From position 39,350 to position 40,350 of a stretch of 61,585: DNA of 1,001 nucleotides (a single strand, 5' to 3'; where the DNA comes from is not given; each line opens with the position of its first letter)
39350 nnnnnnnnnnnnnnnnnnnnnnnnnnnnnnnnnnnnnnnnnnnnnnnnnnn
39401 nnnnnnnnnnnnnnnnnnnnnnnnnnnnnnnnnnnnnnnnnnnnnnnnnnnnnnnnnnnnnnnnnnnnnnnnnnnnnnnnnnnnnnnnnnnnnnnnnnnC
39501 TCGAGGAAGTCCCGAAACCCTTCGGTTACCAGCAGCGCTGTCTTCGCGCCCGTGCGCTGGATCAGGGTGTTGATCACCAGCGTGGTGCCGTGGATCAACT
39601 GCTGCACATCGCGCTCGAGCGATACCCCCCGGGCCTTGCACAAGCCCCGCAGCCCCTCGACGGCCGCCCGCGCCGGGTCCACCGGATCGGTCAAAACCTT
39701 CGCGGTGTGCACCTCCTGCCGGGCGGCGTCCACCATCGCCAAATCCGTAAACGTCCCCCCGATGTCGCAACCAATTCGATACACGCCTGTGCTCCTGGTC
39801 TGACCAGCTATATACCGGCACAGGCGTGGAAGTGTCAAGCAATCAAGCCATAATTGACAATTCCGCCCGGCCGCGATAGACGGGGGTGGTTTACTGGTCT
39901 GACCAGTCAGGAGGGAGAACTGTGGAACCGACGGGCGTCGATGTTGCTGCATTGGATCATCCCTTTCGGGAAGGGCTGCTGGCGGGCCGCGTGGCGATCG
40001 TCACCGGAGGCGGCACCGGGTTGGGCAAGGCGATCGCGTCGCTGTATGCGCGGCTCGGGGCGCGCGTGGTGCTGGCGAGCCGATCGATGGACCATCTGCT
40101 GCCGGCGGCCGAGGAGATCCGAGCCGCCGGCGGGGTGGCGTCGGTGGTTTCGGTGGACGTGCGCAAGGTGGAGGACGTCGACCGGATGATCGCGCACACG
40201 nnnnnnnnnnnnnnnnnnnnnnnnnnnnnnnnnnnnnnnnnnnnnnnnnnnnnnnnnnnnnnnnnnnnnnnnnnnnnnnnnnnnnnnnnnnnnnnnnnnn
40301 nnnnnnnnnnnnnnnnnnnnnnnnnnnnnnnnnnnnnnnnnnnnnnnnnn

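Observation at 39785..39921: Compact divergent control region: back-to-back TTGACA boxes, a tandem TCAAGC repeat and two copies of a perfect palindrome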

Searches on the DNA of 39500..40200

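Call 69: search_rna_families(source=window, start=39500, end=40200, threshold=evalue, max_evalue=1)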
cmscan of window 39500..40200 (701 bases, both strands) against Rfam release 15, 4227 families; matches with E-value up to 1: 0.
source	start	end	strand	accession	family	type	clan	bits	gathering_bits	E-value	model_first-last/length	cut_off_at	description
